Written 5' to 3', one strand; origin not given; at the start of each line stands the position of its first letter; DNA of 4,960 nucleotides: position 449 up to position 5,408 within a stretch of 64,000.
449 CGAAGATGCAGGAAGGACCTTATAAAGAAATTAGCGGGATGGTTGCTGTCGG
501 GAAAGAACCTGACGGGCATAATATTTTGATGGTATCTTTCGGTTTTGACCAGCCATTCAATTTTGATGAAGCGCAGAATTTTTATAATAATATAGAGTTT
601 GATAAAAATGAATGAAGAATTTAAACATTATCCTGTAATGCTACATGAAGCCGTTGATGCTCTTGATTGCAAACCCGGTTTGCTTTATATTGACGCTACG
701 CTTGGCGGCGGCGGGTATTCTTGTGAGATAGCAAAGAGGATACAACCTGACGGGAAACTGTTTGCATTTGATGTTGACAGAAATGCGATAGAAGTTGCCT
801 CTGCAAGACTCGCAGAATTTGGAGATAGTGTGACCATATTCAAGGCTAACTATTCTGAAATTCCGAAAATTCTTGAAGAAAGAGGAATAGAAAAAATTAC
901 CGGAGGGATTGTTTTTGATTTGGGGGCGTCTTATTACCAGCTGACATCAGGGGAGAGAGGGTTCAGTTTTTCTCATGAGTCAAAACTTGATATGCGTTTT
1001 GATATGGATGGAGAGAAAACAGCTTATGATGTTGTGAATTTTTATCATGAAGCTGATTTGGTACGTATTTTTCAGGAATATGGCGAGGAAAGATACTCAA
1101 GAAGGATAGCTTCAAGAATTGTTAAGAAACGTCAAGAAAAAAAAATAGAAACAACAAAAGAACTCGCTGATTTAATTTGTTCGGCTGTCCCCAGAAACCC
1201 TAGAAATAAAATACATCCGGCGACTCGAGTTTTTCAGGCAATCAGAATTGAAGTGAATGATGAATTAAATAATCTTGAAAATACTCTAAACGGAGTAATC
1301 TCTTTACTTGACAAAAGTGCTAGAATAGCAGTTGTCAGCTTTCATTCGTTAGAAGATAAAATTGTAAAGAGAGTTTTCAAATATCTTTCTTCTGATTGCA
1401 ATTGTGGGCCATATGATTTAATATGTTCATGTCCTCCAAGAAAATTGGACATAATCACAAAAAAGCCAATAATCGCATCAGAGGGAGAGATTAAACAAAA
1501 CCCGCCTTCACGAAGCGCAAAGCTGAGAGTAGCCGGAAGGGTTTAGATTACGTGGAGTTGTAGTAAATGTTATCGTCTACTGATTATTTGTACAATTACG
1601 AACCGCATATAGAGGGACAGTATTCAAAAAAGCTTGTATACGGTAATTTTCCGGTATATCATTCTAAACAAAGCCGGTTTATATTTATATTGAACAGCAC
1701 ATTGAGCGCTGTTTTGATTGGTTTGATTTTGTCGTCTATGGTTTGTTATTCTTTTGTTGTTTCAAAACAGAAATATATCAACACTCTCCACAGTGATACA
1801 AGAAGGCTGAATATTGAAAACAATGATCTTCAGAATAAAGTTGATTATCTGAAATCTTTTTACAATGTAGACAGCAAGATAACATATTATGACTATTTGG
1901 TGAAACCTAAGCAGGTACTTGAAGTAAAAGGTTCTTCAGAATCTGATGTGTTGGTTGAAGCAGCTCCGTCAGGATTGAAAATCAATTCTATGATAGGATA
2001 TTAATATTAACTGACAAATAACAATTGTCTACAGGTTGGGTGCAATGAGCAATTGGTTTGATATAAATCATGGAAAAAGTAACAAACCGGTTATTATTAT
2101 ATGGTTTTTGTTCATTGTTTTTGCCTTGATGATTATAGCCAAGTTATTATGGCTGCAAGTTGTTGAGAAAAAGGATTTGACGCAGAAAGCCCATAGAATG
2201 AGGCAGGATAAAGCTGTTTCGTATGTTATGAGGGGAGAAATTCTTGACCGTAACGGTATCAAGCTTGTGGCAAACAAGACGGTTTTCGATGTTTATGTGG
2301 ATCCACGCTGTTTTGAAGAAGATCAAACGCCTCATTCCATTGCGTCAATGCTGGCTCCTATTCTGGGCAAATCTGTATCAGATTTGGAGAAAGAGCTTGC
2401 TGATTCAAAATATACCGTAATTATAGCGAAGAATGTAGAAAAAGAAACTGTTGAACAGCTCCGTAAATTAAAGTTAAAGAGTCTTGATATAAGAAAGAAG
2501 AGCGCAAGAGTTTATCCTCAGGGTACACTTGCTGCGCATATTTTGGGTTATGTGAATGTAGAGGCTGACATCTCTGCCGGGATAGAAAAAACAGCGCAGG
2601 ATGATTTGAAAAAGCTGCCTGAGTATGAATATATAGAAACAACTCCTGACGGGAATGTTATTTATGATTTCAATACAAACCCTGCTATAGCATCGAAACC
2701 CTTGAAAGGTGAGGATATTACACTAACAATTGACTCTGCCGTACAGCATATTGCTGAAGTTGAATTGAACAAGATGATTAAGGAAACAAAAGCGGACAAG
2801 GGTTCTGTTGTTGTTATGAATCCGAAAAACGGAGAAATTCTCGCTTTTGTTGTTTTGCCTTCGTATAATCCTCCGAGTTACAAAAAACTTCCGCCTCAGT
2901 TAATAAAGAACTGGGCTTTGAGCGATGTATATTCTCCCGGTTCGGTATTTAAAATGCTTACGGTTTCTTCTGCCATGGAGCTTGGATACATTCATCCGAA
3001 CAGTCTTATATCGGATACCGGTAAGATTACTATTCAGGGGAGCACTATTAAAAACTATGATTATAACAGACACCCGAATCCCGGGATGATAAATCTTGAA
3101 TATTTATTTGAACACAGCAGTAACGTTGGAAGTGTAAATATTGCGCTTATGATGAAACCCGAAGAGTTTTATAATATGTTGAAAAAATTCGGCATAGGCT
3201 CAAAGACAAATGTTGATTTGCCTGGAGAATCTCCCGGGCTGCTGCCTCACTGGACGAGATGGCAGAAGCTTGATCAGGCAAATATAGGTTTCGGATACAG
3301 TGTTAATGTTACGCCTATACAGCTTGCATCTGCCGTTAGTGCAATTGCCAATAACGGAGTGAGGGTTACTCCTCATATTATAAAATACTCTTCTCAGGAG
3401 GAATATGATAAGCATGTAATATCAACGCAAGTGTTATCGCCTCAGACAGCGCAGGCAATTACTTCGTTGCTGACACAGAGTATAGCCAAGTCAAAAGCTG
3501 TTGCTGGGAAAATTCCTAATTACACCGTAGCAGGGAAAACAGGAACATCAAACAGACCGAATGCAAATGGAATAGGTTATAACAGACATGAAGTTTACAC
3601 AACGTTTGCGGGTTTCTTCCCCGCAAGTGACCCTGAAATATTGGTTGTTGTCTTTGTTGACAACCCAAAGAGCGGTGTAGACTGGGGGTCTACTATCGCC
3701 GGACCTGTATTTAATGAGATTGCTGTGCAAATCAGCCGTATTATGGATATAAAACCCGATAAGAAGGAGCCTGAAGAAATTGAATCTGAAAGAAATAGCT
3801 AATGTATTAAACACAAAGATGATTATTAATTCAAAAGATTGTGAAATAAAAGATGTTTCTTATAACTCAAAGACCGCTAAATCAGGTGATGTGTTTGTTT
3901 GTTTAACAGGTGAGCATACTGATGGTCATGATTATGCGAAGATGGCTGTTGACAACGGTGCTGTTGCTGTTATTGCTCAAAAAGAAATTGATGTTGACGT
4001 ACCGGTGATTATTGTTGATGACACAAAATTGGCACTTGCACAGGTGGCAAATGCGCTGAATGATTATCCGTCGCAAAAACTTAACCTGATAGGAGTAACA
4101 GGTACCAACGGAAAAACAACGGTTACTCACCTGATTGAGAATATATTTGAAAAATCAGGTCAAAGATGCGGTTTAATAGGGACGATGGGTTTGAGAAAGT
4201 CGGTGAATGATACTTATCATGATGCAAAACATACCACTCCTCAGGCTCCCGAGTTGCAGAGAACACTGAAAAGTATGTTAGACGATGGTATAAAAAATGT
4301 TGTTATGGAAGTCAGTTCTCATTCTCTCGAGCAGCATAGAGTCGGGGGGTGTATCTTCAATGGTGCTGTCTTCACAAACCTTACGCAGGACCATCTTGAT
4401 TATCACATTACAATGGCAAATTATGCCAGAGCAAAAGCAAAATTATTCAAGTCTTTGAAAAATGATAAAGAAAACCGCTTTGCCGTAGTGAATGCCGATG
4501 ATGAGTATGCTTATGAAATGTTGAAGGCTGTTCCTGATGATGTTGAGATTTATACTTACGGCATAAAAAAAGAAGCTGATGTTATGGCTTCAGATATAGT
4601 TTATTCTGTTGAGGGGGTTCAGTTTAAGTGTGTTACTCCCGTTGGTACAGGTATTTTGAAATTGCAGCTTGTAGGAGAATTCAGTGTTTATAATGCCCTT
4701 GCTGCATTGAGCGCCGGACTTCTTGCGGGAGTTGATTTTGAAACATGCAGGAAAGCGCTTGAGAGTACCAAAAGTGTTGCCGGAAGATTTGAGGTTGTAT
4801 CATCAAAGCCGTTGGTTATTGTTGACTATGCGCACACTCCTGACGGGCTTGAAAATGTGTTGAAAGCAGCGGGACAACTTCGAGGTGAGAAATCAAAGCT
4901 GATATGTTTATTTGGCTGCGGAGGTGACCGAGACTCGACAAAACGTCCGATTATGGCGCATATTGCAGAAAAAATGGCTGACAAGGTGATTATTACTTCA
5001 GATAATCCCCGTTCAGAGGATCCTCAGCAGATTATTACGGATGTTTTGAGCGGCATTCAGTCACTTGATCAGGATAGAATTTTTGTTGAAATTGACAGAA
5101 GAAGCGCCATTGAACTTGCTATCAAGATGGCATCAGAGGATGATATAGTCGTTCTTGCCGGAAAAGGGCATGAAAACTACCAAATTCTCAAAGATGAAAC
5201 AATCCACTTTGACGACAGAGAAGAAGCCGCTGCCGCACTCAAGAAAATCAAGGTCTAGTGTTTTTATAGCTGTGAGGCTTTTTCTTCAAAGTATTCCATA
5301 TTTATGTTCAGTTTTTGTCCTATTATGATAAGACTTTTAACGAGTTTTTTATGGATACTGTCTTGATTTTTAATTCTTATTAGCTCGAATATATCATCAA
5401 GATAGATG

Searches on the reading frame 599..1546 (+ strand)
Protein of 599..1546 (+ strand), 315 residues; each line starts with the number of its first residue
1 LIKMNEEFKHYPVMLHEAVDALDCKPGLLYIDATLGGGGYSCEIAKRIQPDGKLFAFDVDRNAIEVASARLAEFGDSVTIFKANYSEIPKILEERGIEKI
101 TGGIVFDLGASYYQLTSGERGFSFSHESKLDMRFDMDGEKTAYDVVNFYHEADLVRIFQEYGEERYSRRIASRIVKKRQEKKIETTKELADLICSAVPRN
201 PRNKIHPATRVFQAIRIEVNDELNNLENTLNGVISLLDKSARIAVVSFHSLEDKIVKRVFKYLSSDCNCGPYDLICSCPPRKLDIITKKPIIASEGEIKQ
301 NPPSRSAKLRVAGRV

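Call 77: search_protein_families(library=pfam, proteins=[window:599-1546:+], max_evalue=0.00001)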
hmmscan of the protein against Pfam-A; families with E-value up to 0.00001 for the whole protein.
window:599-1546:+ (315 aa): 1 family
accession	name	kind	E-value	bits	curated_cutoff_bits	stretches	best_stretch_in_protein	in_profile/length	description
PF01795.25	Methyltransf_5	-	1.1e-110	370.4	27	1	7-313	1-307/309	MraW methylase family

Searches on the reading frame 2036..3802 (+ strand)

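Call 77: search_protein_families(library=pfam, proteins=[window:2036-3802:+], max_evalue=0.00001)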
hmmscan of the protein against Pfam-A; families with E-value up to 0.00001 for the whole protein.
window:2036-3802:+ (588 aa): 2 families
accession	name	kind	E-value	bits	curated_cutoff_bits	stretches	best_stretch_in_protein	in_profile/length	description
PF00905.27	Transpeptidase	-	4.6e-76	256.3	22.1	1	256-562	1-297/299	Penicillin binding protein transpeptidase domain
PF03717.20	PBP_dimer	-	1.1e-20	75.3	24.4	1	63-196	3-136/180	Penicillin-binding Protein dimerisation domain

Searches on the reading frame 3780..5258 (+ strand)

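Call 77: search_protein_families(library=pfam, proteins=[window:3780-5258:+], max_evalue=0.00001)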
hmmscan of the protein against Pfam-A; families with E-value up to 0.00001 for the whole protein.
window:3780-5258:+ (492 aa): 3 families
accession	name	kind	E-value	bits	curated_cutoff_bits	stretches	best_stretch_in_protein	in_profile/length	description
PF08245.18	Mur_ligase_M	-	1.7e-59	201.6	24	1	106-312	1-199/200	Mur ligase middle domain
PF02875.26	Mur_ligase_C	-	3.2e-34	118.9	28.4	1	335-463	1-127/127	Mur ligase, glutamate ligase domain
PF01225.30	Mur_ligase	-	2e-08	34.9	21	1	23-90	2-91/95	Mur ligase family, catalytic domain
